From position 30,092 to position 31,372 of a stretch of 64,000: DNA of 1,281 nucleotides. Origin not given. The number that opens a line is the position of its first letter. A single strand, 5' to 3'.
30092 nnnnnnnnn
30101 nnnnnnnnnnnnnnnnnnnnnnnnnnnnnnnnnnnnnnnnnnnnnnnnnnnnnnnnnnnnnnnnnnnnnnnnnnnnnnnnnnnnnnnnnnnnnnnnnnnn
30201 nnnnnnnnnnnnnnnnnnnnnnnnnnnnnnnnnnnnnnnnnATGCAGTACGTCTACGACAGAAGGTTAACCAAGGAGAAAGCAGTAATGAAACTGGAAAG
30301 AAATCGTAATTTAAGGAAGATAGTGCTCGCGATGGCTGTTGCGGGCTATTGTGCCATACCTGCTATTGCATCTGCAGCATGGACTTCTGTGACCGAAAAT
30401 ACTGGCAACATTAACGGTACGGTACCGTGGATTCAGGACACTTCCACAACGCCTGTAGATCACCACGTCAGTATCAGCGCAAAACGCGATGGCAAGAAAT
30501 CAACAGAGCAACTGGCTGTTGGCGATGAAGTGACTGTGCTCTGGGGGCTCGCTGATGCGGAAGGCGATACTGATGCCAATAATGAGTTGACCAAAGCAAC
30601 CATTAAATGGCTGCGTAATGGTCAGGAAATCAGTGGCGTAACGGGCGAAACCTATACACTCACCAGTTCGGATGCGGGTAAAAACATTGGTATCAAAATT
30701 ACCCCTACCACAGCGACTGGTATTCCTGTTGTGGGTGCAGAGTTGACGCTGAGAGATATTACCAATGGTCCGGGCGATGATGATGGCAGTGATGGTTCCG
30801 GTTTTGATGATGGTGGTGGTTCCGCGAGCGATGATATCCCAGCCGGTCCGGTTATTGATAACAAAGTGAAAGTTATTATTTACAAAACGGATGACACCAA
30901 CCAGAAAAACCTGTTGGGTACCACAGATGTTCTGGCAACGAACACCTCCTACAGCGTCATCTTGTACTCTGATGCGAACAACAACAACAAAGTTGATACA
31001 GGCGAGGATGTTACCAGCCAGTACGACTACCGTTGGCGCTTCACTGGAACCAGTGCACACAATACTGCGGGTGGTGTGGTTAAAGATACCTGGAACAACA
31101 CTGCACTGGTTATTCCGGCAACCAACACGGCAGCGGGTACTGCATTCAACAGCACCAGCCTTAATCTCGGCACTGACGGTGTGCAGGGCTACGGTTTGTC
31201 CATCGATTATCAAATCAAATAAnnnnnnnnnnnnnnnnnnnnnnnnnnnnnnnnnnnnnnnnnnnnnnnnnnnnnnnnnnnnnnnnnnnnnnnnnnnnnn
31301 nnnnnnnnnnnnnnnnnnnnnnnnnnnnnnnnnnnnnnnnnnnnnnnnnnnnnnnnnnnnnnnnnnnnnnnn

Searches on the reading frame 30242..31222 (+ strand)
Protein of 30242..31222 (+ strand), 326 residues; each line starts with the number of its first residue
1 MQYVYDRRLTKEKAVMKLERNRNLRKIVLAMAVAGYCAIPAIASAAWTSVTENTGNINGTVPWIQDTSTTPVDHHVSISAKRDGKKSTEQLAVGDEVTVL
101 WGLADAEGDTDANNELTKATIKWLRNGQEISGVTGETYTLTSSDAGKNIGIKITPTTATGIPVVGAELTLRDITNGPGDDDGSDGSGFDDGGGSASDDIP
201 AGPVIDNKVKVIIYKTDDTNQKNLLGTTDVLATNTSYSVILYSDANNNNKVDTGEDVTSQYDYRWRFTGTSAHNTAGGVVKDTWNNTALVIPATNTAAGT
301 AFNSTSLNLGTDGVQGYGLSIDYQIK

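Call 9: search_protein_families(proteins=[window:30242-31222:+], library=ncbifam, max_evalue=0.01)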
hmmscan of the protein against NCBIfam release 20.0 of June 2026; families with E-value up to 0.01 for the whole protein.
window:30242-31222:+ (326 aa): 4 families
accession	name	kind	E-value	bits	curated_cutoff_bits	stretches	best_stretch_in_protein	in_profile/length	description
NF040711.1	partner_SinI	subfamily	3.9e-85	286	165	1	22-323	2-299/299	SinI family autotransporter-associated protein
NF033423.1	inverse_SinH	equivalog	5.6e-19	67.9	999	1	207-324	612-728/730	intimin-like inverse autotransporter SinH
NF040485.1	ZirU_fam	subfamily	1.8e-09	38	100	1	72-212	10-135/210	ZirU family protein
NF045830.1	MYPU_1760_HExxH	subfamily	0.00078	18.7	175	1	206-260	445-491/509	MYPU_1760 family metalloprotease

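Call 27: search_solved_structures(query=window:30242-31222:+, max_evalue=10, show_alignments=2)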
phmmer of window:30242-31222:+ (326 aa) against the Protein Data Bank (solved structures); distinct sequences matched with E-value up to 10: 4.
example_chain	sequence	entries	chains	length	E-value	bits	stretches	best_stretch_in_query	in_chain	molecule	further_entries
6r5z_A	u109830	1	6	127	0.012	18.2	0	99-137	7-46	9-bladed beta-propeller formed by three 3-bladed fragments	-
6r5x_A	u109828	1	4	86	0.074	15.6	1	99-137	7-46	WD-40 repeat protein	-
1pd6_A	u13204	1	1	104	1.3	11.5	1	119-151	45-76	Myosin-binding protein C, cardiac-type, Domain C2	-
7lrg_G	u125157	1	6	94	1.5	11.3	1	119-151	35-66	Myosin-binding protein C, cardiac-type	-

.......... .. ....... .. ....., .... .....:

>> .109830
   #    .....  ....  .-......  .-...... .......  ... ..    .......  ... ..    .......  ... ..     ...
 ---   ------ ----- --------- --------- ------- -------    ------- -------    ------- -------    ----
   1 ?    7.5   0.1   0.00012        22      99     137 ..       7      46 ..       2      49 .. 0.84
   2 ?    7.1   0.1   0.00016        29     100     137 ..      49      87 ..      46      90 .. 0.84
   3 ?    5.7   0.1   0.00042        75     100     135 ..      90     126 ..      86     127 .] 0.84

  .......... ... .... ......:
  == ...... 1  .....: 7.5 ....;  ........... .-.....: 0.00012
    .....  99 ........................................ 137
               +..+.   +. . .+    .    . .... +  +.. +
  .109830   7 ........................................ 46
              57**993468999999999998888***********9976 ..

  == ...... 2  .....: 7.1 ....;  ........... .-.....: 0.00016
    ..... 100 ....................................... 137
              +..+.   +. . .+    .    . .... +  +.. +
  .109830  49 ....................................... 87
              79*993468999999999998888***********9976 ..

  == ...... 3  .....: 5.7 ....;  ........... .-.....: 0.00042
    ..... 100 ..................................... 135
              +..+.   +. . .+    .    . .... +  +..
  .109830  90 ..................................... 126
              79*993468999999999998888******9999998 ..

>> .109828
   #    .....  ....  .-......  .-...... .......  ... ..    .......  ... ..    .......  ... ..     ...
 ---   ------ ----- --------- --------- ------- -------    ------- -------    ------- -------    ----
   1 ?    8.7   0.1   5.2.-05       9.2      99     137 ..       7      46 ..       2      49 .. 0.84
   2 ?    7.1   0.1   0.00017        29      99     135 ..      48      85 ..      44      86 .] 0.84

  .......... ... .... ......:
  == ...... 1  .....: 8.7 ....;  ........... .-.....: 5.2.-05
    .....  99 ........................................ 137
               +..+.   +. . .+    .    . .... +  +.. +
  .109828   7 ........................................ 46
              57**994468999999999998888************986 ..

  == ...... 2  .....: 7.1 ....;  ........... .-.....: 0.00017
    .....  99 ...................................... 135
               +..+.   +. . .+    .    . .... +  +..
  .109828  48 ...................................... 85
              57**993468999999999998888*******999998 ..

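Call 50: find_homologous_proteins(query=A3, max_evalue=0.001)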
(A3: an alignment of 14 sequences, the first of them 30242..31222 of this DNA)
Query A3 (14 sequences) (326 aa, profile of the alignment): 51 proteins with E <= 0.001 among 8000 candidates.
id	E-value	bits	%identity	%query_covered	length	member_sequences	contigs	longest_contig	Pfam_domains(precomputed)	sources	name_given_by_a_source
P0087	6.4e-152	524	46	95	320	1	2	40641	-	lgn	-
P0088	1.4e-151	522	46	95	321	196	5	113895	-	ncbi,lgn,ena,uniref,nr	ncbi:TPA: hypothetical protein OFW95_003702 [Escherichia coli]|uniref:SinI family autotransporter-as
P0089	2.3e-148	512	46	95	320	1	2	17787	-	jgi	jgi:hypothetical protein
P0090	2.4e-148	512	46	95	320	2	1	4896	-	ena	-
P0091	7.3e-148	510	46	95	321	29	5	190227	-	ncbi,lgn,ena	ncbi:TPA: SinI family autotransporter-associated protein [Citrobacter freundii]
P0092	1.4e-147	509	46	95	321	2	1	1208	-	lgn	-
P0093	2.9e-146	505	47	95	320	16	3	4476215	-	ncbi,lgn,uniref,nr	ncbi:SinI family autotransporter-associated protein [Salmonella bongori]|uniref:SinI family autotran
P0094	2.9e-145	502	45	95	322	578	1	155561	-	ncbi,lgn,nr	ncbi:hypothetical protein E8A33_13110 [Salmonella enterica]|nr:hypothetical protein [Salmonella ente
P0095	4.0e-145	501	46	95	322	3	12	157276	-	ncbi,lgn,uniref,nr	ncbi:SinI family autotransporter-associated protein [Citrobacter portucalensis]|uniref:Uncharacteriz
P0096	2.1e-144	499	44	95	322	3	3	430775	-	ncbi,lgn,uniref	ncbi:SinI family autotransporter-associated protein [Salmonella enterica]|uniref:SinI family autotra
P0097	6.3e-144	497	45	95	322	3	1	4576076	-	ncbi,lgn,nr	ncbi:hypothetical protein HVZ29_15160 [Escherichia coli]|nr:hypothetical protein HVZ29_15160 [Escher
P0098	8.1e-144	497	44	95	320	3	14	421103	-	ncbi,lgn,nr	ncbi:hypothetical protein FNH63_07900 [Salmonella enterica subsp. salamae]|nr:hypothetical protein [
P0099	3.0e-142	492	45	95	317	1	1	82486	-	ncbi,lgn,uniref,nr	ncbi:SinI family autotransporter-associated protein [Salmonella enterica]|uniref:SinI family autotra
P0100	2.0e-141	489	45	95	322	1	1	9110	-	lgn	-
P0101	1.2e-139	483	49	95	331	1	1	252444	-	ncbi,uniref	ncbi:SinI family autotransporter-associated protein [Pseudocitrobacter cyperus]|uniref:SinI family a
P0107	2.0e-114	400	45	95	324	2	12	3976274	-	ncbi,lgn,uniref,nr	ncbi:intimin-like protein SinH [Leminorella richardii]|uniref:Intimin-like protein SinH n=1 Tax=Lemi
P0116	3.1e-77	278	36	94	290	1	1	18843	PF16709.12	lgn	-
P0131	1.6e-72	263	36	93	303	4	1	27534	-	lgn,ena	-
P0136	9.6e-70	254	34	94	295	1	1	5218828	-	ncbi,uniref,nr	ncbi:SinI family autotransporter-associated protein [Buttiauxella selenatireducens]|uniref:SinI fami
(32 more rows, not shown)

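Call 51: find_encoding_contigs(protein=P0107, flank=10000, max_places=1)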
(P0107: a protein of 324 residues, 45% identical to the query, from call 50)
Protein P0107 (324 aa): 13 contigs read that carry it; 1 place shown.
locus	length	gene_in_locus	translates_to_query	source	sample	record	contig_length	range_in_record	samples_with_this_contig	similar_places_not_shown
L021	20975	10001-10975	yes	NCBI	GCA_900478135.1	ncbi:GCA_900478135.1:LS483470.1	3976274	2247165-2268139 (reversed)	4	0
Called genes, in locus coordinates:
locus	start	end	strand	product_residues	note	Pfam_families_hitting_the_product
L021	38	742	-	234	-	PF00345:PapD_N, PF02753:PapD_C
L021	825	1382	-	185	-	PF00419:Fimbrial, PF16970:FimA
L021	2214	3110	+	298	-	PF00126:HTH_1, PF03466:LysR_substrate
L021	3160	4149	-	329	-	PF00248:Aldo_ket_red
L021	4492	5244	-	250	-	PF09339:HTH_IclR, PF01614:IclR_C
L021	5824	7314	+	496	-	PF00474:SSF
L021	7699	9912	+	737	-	PF11924:IAT_beta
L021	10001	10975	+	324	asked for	-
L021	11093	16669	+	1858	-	PF05688:BIg21, PF05689:InvE_AD, PF05688:BIg21, PF05689:InvE_AD, PF05688:BIg21, PF05689:InvE_AD, PF05688:BIg21, PF05689:InvE_AD, +5 more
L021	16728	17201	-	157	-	PF06445:GyrI-like, PF14526:Cass2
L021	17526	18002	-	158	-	PF06445:GyrI-like, PF14526:Cass2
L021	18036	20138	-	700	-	PF21226:MalQ_N, PF02446:Glyco_hydro_77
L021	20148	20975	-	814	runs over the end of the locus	PF00343:Phosphorylase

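Call 52: find_encoding_contigs(protein=P0136, flank=10000, max_places=1)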
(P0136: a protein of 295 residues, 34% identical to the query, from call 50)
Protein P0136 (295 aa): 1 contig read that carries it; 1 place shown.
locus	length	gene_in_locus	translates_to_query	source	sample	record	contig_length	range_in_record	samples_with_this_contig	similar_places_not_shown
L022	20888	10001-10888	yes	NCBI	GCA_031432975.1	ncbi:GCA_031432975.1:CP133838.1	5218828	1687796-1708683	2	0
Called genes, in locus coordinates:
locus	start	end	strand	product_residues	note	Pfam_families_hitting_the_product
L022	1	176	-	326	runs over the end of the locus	PF00294:PfkB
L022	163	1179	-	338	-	PF03747:ADP_ribosyl_GH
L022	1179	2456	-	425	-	PF03825:Nuc_H_symport, PF07690:MFS_1, PF12832:MFS_1_like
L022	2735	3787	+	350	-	PF01791:DeoC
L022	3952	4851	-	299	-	PF00781:DAGK_cat, PF01513:NAD_kinase (faint), PF19279:YegS_C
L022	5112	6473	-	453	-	PF01136:Peptidase_U32, PF16325:Peptidase_U32_C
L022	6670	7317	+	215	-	PF15977:HTH_46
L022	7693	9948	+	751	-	PF11924:IAT_beta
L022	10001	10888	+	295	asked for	-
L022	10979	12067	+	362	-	PF02368:Big_2 (weak)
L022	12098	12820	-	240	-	PF00072:Response_reg, PF00486:Trans_reg_C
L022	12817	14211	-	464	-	PF00672:HAMP, PF00512:HisKA, PF02518:HATPase_c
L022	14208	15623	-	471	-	PF05977:MFS_3, PF07690:MFS_1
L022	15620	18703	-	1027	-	PF00873:ACR_tran, PF03176:MMPL (weak)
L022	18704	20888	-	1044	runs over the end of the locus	PF00873:ACR_tran, PF02355:SecD_SecF_C (faint)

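Call 53: find_encoding_contigs(protein=P0096, flank=10000, max_places=1)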
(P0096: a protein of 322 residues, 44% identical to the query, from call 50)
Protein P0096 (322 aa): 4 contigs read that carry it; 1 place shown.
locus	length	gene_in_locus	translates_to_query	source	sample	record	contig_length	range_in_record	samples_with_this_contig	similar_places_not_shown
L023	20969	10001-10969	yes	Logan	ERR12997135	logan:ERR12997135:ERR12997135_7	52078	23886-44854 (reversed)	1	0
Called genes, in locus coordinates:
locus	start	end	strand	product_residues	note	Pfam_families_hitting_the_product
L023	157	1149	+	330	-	PF01381:HTH_3, PF12844:HTH_19 (weak), PF13413:HTH_25, PF13560:HTH_31, PF13464:RodZ_C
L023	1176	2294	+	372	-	PF04551:GcpE, PF26540:GcpE_C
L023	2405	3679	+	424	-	PF13393:tRNA-synt_His, PF00587:tRNA-synt_2b, PF03129:HGTP_anticodon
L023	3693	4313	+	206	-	PF09976:TPR_21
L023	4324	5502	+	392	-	PF01011:PQQ (faint), PF25293:Beta-prop_EMC1_N (faint), PF13360:PQQ_2, PF13570:Beta-prop_ACSF4, PF13360:PQQ_2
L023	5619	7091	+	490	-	PF00071:Ras (faint), PF00350:Dynamin_N (faint), PF01926:MMR_HSR1, PF02421:FeoB_N, PF00009:GTP_EFTU, PF01926:MMR_HSR1, PF02421:FeoB_N, PF14714:KH_dom-like, +4 more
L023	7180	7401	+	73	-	PF07191:Zn_ribbon_6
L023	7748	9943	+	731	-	PF11924:IAT_beta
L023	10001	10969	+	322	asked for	-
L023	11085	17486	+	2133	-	PF05688:BIg21, PF05689:InvE_AD, PF05688:BIg21, PF05689:InvE_AD, PF05688:BIg21, PF05689:InvE_AD, PF05688:BIg21, PF05689:InvE_AD, +8 more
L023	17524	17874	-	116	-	PF20242:Emfourin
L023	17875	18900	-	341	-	PF16485:PLN_propep, PF01447:Peptidase_M4, PF02868:Peptidase_M4_C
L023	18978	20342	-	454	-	PF13742:tRNA_anti_2, PF01336:tRNA_anti-codon, PF02601:Exonuc_VII_L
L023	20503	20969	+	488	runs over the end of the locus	PF00478:IMPDH, PF00571:CBS, PF01070:FMN_dh, PF03060:NMO (weak)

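Call 86: search_protein_families(proteins=[L022:10001-10888:+, L022:10979-12067:+, L021:10001-10975:+], library=ncbifam, max_evalue=1)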
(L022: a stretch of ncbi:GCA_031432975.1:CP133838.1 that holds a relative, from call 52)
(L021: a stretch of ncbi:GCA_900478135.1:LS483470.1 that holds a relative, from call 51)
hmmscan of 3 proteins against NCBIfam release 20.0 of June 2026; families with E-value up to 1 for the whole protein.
L022:10001-10888:+ (295 aa): 2 families
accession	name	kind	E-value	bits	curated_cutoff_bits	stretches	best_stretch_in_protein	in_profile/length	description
NF040711.1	partner_SinI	subfamily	3.1e-94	315.9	165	1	1-281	1-299/299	SinI family autotransporter-associated protein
NF033423.1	inverse_SinH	equivalog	1.3e-21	76.6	999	1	177-284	624-730/730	intimin-like inverse autotransporter SinH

L022:10979-12067:+ (362 aa): 4 families
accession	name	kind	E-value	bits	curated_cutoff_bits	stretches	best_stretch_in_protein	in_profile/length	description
NF040711.1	partner_SinI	subfamily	5.5e-26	91.8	165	1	14-174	12-192/299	SinI family autotransporter-associated protein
NF033627.3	intimin_all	equivalog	4.3e-07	28.1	1400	1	201-290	779-870/939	intimin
NF041186.1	SenA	equivalog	0.001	18.6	420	1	268-313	274-320/382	selenoneine synthase SenA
NF047763.1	LIC_10572_fam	equivalog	0.0022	18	200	1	268-360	127-203/205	LIC_10572 family protein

L021:10001-10975:+ (324 aa): 2 families
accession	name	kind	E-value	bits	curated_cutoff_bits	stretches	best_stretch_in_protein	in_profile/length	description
NF040711.1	partner_SinI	subfamily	5.2e-119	397.2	165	1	6-319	1-299/299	SinI family autotransporter-associated protein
NF033423.1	inverse_SinH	equivalog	2.1e-20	72.6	999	1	207-321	612-729/730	intimin-like inverse autotransporter SinH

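Call 93: find_encoding_contigs(protein=P0131, flank=8000, max_places=1)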
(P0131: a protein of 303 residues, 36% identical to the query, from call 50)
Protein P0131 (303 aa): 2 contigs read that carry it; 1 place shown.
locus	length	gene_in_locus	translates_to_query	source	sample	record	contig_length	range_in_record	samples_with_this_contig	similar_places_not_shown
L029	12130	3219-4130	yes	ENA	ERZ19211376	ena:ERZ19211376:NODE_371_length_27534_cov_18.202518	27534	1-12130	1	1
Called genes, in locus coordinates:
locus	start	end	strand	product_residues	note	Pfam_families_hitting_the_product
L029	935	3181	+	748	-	PF11924:IAT_beta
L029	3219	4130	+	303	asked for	-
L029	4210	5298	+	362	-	PF02368:Big_2 (weak)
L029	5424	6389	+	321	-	PF00126:HTH_1, PF03466:LysR_substrate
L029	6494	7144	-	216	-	PF15977:HTH_46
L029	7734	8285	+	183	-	PF00419:Fimbrial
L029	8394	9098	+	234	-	PF00345:PapD_N, PF02753:PapD_C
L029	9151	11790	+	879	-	PF13954:PapC_N, PF00577:Usher, PF13953:PapC_C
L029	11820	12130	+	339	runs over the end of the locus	PF00419:Fimbrial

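Call 94: find_encoding_contigs(protein=P0116, flank=8000, max_places=1)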
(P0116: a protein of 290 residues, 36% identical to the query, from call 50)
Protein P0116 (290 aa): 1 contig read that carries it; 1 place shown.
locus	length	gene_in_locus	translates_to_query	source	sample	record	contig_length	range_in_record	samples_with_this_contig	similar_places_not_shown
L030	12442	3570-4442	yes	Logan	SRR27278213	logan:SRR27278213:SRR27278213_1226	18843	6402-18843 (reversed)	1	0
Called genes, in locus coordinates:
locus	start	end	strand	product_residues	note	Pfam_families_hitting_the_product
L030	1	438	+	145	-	?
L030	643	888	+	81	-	-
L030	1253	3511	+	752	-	PF11924:IAT_beta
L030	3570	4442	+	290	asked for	PF16709:SCAB-Ig (faint)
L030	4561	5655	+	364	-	PF21764:Invasin_D4 (weak), PF02368:Big_2, PF26918:Ig_Eae (weak)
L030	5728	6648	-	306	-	PF00126:HTH_1, PF03466:LysR_substrate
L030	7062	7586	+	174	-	PF00419:Fimbrial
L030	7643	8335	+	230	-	PF00345:PapD_N, PF02753:PapD_C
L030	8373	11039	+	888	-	PF13954:PapC_N, PF00577:Usher, PF13953:PapC_C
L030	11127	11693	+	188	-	PF00419:Fimbrial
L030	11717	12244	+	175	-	PF00419:Fimbrial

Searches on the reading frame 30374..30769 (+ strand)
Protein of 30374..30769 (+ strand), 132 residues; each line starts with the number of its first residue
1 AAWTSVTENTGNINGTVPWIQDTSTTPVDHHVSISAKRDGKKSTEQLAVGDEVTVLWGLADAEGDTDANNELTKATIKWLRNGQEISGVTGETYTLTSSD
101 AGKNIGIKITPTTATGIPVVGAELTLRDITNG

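Call 63: find_homologous_proteins(query=A4, max_evalue=0.01)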
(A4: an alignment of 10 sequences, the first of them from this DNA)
Query A4 (10 sequences) (132 aa, profile of the alignment): 33 proteins with E <= 0.01 among 2155 candidates.
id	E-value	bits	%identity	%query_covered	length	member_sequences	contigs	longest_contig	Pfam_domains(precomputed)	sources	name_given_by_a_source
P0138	1.4e-43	166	44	97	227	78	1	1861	-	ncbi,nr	ncbi:SinI family autotransporter-associated protein, partial [Salmonella enterica subsp. enterica se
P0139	1.6e-43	166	43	96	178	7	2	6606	-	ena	-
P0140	1.4e-41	160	32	98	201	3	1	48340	-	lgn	-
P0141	1.5e-41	160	34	98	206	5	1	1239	-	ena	-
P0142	1.8e-41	159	32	98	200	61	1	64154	-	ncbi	-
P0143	2.1e-41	159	34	98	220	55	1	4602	-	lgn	-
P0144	1.3e-39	153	44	97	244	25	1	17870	-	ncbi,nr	ncbi:TPA_asm: hypothetical protein G4G62_004334, partial [Salmonella enterica subsp. enterica serova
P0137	1.2e-38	150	87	100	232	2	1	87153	-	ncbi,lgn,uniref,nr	ncbi:SinI family autotransporter-associated protein [Escherichia coli]|uniref:SinI family autotransp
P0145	6.3e-37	145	38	98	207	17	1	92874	-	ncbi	ncbi:TPA: SinI family autotransporter-associated protein, partial [Escherichia coli]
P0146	9.6e-37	144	38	98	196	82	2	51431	-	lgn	-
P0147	1.1e-36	144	38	98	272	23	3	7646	-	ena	-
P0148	1.3e-36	144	38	98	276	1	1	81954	-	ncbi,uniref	ncbi:SinI family autotransporter-associated protein, partial [Escherichia coli]|uniref:SinI family a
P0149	1.6e-36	143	43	95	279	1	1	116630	-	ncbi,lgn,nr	ncbi:hypothetical protein F9V99_16315 [Salmonella enterica subsp. enterica serovar Typhimurium]|nr:h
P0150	1.6e-36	143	37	98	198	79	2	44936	-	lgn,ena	-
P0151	1.2e-31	128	32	86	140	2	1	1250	-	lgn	-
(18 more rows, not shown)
